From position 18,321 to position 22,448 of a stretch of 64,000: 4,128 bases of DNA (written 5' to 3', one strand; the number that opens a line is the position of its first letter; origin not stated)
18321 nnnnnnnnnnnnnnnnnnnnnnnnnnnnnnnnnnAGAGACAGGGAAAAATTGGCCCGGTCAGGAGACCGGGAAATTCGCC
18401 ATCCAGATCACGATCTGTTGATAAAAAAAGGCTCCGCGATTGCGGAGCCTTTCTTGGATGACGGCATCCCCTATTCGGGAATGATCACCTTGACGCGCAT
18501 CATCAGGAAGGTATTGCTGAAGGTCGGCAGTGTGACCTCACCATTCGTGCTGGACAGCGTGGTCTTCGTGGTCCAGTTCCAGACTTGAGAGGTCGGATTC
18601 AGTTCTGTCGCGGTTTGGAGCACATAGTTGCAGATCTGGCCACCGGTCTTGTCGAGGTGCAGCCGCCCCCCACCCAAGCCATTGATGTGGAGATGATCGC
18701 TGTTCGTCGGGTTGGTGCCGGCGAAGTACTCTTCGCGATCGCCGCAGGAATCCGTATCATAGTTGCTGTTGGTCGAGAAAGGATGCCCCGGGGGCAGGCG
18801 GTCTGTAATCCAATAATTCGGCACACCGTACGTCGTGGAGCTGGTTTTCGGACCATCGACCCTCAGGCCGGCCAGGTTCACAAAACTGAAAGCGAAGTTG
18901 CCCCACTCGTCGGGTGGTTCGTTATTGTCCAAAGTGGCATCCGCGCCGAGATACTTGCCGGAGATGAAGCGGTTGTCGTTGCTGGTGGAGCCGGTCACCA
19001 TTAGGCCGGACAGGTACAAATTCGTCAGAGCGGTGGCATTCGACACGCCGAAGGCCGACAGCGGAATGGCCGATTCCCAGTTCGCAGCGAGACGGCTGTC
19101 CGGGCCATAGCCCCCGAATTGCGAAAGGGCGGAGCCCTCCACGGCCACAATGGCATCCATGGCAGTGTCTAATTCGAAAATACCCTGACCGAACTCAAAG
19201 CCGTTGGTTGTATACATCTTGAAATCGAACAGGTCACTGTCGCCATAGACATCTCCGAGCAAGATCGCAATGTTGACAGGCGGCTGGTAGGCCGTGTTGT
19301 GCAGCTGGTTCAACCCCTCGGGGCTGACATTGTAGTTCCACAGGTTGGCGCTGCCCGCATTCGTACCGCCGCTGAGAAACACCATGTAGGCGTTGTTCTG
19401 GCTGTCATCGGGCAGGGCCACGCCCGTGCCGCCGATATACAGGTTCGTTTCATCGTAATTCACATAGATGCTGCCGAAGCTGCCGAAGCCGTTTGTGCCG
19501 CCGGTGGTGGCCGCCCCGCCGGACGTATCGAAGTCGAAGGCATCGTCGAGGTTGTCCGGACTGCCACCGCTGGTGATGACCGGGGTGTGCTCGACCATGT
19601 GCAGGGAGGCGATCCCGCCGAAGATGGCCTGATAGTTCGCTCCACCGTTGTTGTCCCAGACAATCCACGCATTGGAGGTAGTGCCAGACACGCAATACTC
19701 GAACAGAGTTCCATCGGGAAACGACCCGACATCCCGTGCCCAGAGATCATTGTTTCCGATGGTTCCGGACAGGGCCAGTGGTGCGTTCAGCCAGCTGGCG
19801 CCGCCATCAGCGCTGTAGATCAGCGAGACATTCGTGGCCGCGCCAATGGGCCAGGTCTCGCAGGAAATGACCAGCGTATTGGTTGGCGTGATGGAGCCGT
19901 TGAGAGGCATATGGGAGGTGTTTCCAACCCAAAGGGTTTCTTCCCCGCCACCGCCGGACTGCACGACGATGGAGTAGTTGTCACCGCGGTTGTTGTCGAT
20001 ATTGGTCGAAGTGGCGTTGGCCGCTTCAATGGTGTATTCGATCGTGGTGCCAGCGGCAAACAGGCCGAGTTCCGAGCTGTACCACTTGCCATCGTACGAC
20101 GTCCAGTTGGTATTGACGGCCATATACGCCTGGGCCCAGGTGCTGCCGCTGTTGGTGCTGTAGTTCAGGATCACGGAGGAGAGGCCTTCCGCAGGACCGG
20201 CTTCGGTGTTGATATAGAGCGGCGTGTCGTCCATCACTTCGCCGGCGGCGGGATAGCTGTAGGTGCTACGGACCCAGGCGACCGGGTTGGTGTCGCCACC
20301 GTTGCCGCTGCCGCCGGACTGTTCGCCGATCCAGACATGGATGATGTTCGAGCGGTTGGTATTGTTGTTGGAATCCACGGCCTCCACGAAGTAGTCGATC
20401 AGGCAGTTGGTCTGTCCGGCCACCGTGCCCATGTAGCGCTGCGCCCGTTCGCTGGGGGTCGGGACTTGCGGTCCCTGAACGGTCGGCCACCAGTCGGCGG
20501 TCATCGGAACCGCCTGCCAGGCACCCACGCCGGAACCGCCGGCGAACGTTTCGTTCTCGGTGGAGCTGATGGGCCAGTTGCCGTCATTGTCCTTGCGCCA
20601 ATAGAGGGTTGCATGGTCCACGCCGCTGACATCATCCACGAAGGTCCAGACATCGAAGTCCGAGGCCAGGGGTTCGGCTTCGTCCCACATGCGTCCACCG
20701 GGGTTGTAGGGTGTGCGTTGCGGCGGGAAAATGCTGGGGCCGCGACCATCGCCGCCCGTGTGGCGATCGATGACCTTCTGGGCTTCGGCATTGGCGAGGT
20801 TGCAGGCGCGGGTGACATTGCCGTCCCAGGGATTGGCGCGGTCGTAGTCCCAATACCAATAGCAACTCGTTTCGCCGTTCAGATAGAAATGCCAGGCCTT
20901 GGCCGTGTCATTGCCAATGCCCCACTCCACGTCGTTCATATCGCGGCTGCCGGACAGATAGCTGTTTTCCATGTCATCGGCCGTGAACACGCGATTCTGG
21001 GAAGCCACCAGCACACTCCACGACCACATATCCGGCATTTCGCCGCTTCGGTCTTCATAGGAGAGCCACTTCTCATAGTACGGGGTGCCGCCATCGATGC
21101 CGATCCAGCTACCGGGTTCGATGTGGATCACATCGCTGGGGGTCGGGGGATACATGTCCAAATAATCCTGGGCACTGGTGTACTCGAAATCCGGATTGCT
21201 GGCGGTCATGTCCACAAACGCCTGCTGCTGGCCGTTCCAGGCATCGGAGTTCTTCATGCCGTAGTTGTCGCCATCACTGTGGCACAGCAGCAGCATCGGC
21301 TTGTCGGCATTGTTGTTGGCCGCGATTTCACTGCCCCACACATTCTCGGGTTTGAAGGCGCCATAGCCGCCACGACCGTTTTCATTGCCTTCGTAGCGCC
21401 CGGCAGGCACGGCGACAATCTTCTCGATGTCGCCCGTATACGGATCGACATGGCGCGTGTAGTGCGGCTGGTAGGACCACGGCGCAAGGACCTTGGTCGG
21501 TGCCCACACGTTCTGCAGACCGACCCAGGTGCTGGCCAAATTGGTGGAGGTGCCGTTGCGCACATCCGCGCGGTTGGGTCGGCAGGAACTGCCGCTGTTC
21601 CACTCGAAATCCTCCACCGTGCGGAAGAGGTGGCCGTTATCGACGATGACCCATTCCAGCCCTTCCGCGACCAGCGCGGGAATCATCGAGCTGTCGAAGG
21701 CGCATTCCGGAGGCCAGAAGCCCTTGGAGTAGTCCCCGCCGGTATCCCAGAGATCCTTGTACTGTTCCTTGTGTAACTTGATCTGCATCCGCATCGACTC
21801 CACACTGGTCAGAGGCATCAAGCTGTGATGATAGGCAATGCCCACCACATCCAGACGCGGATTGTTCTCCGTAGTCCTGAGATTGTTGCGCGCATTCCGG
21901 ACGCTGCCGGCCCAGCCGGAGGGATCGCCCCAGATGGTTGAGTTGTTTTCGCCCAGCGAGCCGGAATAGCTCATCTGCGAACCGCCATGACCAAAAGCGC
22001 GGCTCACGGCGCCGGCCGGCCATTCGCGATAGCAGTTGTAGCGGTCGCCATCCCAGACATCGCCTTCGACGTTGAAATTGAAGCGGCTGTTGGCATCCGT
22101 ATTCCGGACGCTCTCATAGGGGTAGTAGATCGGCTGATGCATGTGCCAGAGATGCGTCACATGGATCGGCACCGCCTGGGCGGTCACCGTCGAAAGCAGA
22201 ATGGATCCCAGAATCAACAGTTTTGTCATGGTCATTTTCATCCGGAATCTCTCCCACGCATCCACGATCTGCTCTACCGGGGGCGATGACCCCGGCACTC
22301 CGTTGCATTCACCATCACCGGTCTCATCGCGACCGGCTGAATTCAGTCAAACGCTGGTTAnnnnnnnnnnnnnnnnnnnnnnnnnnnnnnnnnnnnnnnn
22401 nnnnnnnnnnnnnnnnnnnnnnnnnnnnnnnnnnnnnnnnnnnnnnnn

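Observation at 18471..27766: Tandem operon of two giant secreted alpha-glucan enzymes (1802-aa GH13 then 1275-aa GH57-like) studded with repeated W-DNNGG-NY CBM-like modules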

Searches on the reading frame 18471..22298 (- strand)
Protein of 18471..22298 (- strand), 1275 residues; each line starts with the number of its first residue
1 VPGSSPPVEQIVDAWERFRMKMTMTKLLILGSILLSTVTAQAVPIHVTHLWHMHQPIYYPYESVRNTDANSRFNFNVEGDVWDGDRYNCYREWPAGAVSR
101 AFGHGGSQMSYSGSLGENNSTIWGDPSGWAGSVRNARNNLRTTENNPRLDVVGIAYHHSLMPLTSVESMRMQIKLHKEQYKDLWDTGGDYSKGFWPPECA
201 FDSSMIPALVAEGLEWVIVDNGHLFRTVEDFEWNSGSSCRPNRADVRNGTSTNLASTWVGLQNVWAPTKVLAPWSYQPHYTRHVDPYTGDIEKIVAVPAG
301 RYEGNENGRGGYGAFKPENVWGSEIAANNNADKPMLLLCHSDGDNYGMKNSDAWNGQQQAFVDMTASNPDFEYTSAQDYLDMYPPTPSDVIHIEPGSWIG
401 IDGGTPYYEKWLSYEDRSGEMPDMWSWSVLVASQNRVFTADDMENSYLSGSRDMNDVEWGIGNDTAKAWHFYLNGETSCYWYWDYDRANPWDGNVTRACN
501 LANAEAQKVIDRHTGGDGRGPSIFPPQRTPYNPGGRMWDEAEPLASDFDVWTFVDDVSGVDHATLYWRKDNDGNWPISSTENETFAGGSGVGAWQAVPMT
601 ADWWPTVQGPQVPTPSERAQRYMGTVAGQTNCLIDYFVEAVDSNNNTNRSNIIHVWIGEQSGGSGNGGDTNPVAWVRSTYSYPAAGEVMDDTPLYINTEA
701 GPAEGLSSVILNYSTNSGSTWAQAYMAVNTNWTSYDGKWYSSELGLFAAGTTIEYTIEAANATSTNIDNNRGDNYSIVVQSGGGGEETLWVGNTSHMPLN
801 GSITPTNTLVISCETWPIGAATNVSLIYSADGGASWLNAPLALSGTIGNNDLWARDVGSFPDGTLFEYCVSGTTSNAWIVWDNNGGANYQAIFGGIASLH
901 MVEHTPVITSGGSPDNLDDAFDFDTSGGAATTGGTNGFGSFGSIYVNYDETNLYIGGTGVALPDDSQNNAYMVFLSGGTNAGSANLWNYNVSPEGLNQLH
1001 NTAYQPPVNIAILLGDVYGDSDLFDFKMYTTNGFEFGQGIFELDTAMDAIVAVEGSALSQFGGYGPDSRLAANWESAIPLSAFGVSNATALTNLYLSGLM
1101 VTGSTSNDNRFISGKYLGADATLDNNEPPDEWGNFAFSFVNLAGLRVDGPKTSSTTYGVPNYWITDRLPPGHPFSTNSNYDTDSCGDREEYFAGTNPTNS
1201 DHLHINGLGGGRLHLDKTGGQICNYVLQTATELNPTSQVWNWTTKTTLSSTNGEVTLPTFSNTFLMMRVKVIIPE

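Call 5: search_protein_families(library=pfam, proteins=[window:18471-22298:-], max_evalue=0.1)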
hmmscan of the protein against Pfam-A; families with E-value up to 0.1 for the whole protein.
window:18471-22298:- (1275 aa): 2 families
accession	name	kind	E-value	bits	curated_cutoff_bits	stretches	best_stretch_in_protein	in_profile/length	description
PF03065.20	Glyco_hydro_57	-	6.6e-13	49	21.2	1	141-224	95-174/291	Glycosyl hydrolase family 57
PF21471.3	Reelin_subrepeat-B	-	0.0016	18.6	27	0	704-731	55-77/127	Reelin subrepeat B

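Call 6: search_protein_families(library=ncbifam, proteins=[window:18471-22298:-], max_evalue=0.1)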
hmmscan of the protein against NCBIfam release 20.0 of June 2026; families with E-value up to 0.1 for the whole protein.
window:18471-22298:- (1275 aa): 1 family
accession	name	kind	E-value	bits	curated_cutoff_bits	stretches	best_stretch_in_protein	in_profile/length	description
NF042425.1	Amuc_1099_fam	equivalog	0.01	15.5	50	1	1157-1201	106-151/321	Amuc_1099 family pilus-like system protein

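Call 9: find_homologous_proteins(query=window:18471-22241:-, max_evalue=0.00001)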
Query window:18471-22241:- (1256 aa): 970 proteins with E <= 0.00001 among 6026 candidates; the best 120 are listed.
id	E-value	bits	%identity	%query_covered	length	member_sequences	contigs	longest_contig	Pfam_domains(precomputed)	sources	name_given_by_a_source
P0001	0.0e+0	2963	100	100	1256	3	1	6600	PF03065.21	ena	-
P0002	0.0e+0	2332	79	100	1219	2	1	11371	PF03065.21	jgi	-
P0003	0.0e+0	2198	75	98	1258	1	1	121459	PF03065.21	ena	-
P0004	0.0e+0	2198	74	100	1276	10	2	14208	PF03065.21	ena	-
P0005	0.0e+0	2165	73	100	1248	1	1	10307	PF03065.21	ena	-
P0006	0.0e+0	2098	71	100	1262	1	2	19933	PF03065.21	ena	-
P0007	0.0e+0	2089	70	100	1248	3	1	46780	PF03065.21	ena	-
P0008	0.0e+0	2086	70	100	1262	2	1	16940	PF03065.21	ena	-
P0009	0.0e+0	2074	70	100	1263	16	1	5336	PF03065.21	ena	-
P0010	0.0e+0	2060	71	100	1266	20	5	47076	PF03065.21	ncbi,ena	-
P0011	0.0e+0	2039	69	100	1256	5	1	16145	PF03065.21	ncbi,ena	-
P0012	0.0e+0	2020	68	100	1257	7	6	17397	PF03065.21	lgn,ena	-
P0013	0.0e+0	1954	73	89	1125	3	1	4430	PF03065.21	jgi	jgi:hypothetical protein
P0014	0.0e+0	1950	72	92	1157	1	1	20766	PF03065.21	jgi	jgi:hypothetical protein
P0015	0.0e+0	1885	65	98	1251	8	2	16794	PF03065.21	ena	-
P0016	0.0e+0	1882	65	100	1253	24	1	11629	PF03065.21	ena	-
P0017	0.0e+0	1879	65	100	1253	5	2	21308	PF03065.21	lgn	-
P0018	0.0e+0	1877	65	100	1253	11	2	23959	PF03065.21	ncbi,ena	-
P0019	0.0e+0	1863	65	98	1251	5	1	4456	PF03065.21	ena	-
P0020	0.0e+0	1860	64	100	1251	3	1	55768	PF03065.21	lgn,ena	-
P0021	0.0e+0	1858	64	100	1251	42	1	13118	PF03065.21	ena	-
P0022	0.0e+0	1850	64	100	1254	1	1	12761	PF03065.21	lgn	-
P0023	0.0e+0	1845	65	98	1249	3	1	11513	PF03065.21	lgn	-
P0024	0.0e+0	1798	63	98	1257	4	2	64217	PF03065.21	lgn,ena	-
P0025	0.0e+0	1612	69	78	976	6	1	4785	PF03065.21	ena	-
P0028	0.0e+0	1246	67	53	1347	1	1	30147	PF03065.21,PF16760.11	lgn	-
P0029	0.0e+0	1220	68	49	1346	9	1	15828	PF03065.21,PF16760.11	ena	-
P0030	0.0e+0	1195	67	49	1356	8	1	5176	PF03065.21,PF16760.11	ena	-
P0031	0.0e+0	1190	67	51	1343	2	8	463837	PF03065.21,PF16760.11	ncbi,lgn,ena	-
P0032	0.0e+0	1187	55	70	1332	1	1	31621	PF03065.21,PF16760.11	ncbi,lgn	-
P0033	0.0e+0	1176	60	60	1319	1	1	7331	PF03065.21,PF16760.11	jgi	jgi:hypothetical protein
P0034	0.0e+0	1163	55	70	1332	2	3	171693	PF03065.21,PF16760.11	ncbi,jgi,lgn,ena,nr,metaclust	ncbi:MAG: hypothetical protein A2X46_19115 [Lentisphaerae bacterium GWF2_57_35]|nr:MAG: hypothetical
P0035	0.0e+0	1160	63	56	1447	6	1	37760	PF03065.21,PF16760.11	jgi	-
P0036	0.0e+0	1158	68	49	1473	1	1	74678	PF03065.21,PF16760.11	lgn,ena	-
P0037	0.0e+0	1148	66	50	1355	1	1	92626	PF03065.21,PF16760.11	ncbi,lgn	-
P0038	0.0e+0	1139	66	50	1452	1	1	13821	PF03065.21,PF16760.11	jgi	jgi:hypothetical protein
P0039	0.0e+0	1133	59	60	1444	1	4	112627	PF03065.21,PF16760.11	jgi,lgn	jgi:hypothetical protein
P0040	0.0e+0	1131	62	56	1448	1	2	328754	PF03065.21,PF16760.11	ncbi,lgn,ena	-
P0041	0.0e+0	1128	65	51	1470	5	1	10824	PF03065.21,PF16760.11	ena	-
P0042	0.0e+0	1125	65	51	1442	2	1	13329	PF03065.21,PF16760.11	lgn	-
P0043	0.0e+0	1124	67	51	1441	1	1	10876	PF03065.21,PF16760.11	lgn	-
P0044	0.0e+0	1123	54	71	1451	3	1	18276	PF03065.21,PF03423.19,PF16760.11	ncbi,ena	-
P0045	0.0e+0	1120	54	70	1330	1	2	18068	PF03065.21,PF16760.11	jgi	jgi:hypothetical protein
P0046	0.0e+0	1120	66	51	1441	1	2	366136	PF03065.21,PF16760.11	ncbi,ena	-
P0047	0.0e+0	1120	66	51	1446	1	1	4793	PF03065.21,PF16760.11,PF18884.6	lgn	-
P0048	0.0e+0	1120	65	50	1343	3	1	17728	PF03065.21,PF16760.11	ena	-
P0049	0.0e+0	1118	53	70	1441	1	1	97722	PF03065.21,PF16760.11,PF18884.6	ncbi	ncbi:MAG: carbohydrate-binding protein [Verrucomicrobiota bacterium]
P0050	0.0e+0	1117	63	55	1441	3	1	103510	PF03065.21,PF03423.19,PF16760.11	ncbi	ncbi:MAG: hypothetical protein AB7T27_07455 [Kiritimatiellia bacterium]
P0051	0.0e+0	1105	64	51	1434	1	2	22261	PF03065.21,PF16760.11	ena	-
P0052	0.0e+0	1103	51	70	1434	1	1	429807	PF03065.21,PF16760.11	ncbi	-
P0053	0.0e+0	1102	52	71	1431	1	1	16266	PF03065.21,PF16760.11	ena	-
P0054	0.0e+0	1094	64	51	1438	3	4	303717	PF03065.21,PF16760.11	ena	-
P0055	0.0e+0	1091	65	50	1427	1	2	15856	PF03065.21,PF03423.19,PF16760.11,PF18884.6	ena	-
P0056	0.0e+0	1086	57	60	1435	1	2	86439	PF03065.21,PF16760.11,PF18884.6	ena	-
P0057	0.0e+0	1083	53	72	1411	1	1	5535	PF03065.21,PF16760.11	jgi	-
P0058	0.0e+0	1082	50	74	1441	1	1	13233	PF03065.21,PF16760.11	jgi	jgi:hypothetical protein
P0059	0.0e+0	1065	46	99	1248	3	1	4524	PF03065.21,PF16760.11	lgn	-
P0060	0.0e+0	1051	62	51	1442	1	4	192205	PF03065.21,PF16760.11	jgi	jgi:hypothetical protein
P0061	0.0e+0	1043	61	52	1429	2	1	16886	PF03065.21,PF16760.11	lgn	-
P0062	0.0e+0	1041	62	51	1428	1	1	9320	PF03065.21,PF03423.19,PF16760.11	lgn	-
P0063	0.0e+0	1041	52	70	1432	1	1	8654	PF03065.21,PF16760.11,PF18884.6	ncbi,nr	ncbi:MAG: hypothetical protein JXB04_02235 [Kiritimatiellae bacterium]|nr:hypothetical protein [Kiri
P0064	0.0e+0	1039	62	50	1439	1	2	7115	PF03065.21,PF16760.11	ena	-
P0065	0.0e+0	1027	53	75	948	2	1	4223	PF03065.21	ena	-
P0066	0.0e+0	1019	61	51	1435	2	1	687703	PF03065.21,PF16760.11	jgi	-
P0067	0.0e+0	1016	69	49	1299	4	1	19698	PF03065.21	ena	-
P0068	0.0e+0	1013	63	48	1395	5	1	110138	PF03065.21,PF03423.19,PF16760.11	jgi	-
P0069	0.0e+0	1013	60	52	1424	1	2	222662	PF03065.21,PF16760.11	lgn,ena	-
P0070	1.6e-298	1012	45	95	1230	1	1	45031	PF03065.21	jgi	jgi:hypothetical protein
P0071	3.1e-297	1008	65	52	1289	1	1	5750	PF03065.21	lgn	-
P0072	6.9e-297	1006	67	51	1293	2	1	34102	PF03065.21,PF16760.11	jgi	-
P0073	8.4e-297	1006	58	54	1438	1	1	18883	PF03065.21,PF16760.11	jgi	jgi:hypothetical protein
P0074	2.0e-296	1005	60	52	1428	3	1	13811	PF03065.21,PF16760.11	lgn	-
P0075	4.0e-296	1004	59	52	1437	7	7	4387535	PF03065.21,PF16760.11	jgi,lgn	jgi:hypothetical protein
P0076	1.7e-295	1002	69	50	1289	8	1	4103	PF03065.21,PF16760.11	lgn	-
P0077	2.6e-295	1001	60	52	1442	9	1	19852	PF03065.21,PF16760.11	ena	-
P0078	4.2e-295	1000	44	96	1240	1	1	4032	PF03065.21,PF03423.19,PF18884.6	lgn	-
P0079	1.2e-294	999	56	67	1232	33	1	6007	PF03065.21,PF03423.19,PF16760.11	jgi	-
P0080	2.6e-294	998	60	52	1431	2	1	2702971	PF03065.21,PF16760.11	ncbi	-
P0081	4.7e-293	994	59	52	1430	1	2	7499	PF03065.21,PF16760.11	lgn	-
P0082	1.5e-292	992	60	59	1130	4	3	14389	PF03065.21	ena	-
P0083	3.0e-292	991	60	50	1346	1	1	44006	PF03065.21,PF16760.11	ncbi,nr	ncbi:MAG: hypothetical protein KJ626_06700 [Verrucomicrobia bacterium]|nr:hypothetical protein [Verr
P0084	3.9e-292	991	44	94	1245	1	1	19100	PF03065.21,PF16760.11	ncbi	-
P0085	6.8e-291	987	44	95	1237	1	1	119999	PF03065.21,PF03423.19,PF18884.6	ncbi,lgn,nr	ncbi:MAG: hypothetical protein K8T26_12585 [Lentisphaerae bacterium]|nr:hypothetical protein [Lentis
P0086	2.9e-290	984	66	51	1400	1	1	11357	PF03065.21,PF16760.11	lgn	-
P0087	6.3e-289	980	63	51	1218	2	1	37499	PF03065.21,PF16760.11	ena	-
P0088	2.3e-288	978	55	69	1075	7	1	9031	PF03065.21,PF03423.19,PF16760.11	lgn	-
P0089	1.9e-287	975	59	60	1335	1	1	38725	PF03065.21,PF03423.19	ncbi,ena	-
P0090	9.8e-286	969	60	59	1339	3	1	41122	PF03065.21,PF03423.19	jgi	-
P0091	5.6e-282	957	59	59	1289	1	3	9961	PF03065.21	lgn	-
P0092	5.0e-280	951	52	69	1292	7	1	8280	PF03065.21,PF16760.11,PF18884.6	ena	-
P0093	9.0e-274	930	43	93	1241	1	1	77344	PF03065.21,PF16760.11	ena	-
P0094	1.3e-272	926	42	95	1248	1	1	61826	PF03065.21,PF16760.11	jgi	-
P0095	3.7e-270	918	56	60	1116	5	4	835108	PF03065.21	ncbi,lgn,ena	-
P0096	2.9e-267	908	61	51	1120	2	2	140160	PF03065.21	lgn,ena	-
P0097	6.7e-267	907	62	49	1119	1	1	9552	PF03065.21,PF16760.11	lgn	-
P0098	4.3e-266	904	61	51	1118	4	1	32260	PF03065.21,PF16760.11,PF00041.28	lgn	-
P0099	2.4e-265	902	61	50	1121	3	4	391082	PF03065.21,PF00041.28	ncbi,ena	-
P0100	1.2e-264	900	61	49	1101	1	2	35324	PF03065.21,PF00041.28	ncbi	-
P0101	2.6e-264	898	62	50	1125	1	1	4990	PF03065.21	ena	-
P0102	1.2e-262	893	63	49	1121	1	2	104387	PF03065.21,PF00041.28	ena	-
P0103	1.4e-261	889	61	51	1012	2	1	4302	PF03065.21,PF00041.28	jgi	jgi:chitodextrinase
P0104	1.5e-261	889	65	49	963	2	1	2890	PF03065.21,PF16760.11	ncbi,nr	ncbi:MAG: hypothetical protein EOM20_19750, partial [Spartobacteria bacterium]|nr:hypothetical prote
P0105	2.7e-261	888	55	60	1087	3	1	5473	PF03065.21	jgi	-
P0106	8.5e-261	887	61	49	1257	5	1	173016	PF03065.21,PF03423.19,PF16760.11,PF00041.28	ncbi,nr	ncbi:MAG: hypothetical protein KGR46_00640 [Verrucomicrobia bacterium]|nr:hypothetical protein [Verr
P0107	2.6e-260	885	60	51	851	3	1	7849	PF03065.21,PF00041.28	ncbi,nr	ncbi:MAG: carbohydrate-binding protein, partial [Verrucomicrobia bacterium]|nr:carbohydrate-binding 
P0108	4.5e-260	884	54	60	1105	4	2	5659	PF03065.21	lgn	-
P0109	6.5e-260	884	60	51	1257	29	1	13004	PF03065.21,PF03423.19,PF00041.28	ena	-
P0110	1.5e-259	883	57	55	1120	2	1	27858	PF03065.21,PF00041.28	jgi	jgi:hypothetical protein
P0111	2.1e-259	882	61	49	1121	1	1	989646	PF03065.21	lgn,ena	-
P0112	2.6e-259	882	61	50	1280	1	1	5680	PF03065.21,PF03423.19,PF00041.28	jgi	-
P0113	1.0e-258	880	61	50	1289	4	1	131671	PF03065.21,PF03423.19,PF16760.11,PF00041.28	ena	-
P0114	1.8e-258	879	54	59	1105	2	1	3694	PF03065.21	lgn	-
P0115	1.8e-258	879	55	59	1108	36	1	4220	PF03065.21,PF03423.19,PF16760.11,PF00041.28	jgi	-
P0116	2.9e-258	878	60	50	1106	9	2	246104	PF03065.21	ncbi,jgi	jgi:hypothetical protein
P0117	3.0e-258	878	60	49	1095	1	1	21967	PF03065.21,PF00041.28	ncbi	-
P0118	3.4e-258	878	61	49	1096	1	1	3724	PF03065.21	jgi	-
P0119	3.4e-258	878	61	49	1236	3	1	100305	PF03065.21,PF16760.11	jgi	jgi:hypothetical protein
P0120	6.2e-258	877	60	49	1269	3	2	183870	PF03065.21,PF03423.19,PF16760.11,PF00041.28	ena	-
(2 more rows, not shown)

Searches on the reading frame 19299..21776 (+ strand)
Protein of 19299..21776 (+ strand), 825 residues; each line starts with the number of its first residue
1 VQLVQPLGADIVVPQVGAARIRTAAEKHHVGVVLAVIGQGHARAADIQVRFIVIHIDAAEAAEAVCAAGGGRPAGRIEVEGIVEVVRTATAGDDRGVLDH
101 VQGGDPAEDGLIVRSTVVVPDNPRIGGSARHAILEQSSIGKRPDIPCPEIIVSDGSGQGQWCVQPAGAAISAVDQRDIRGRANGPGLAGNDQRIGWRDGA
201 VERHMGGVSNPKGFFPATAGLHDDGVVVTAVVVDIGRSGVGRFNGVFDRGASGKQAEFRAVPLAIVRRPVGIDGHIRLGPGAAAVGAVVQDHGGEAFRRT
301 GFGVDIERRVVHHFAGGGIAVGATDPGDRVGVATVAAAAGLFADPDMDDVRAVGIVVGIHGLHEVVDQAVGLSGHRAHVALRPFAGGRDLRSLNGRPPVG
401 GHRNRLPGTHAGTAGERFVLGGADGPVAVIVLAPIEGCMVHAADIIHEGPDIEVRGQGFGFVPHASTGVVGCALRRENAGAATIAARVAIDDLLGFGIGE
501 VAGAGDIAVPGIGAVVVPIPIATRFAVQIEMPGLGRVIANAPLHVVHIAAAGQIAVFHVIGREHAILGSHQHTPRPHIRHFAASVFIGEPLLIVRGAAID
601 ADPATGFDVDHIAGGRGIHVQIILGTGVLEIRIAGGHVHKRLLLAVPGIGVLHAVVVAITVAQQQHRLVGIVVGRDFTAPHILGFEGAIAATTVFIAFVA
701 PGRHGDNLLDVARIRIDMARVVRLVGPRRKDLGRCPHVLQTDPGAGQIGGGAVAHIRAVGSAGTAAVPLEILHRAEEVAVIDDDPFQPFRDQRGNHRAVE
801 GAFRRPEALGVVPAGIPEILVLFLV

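Call 99: search_protein_families(library=pfam, proteins=[window:19299-21776:+], max_evalue=0.01)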
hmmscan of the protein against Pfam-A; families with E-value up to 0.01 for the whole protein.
window:19299-21776:+ (825 aa): 0 families

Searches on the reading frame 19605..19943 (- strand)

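Call 19: search_protein_families(library=pfam, max_evalue=10, proteins=[window:19605-19943:-])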
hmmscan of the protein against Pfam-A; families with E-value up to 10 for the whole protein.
seq(113 aa): 5 families
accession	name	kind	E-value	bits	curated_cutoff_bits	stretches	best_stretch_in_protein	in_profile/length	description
PF22681.2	Lmo2446-like_N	-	0.036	14.7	29.7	1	22-66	27-70/72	Lmo2446-like, N-terminal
PF02012.26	BNR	-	0.091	13.2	27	1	42-51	1-10/12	BNR/Asp-box repeat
PF00686.25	CBM_20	-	0.11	12.8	23.3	1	58-105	38-86/97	Starch binding domain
PF21471.3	Reelin_subrepeat-B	-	0.19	12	27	1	24-55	44-76/127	Reelin subrepeat B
PF03370.18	CBM_21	-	0.28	11.9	28.9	1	81-105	88-111/113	Carbohydrate/starch-binding module (family 21)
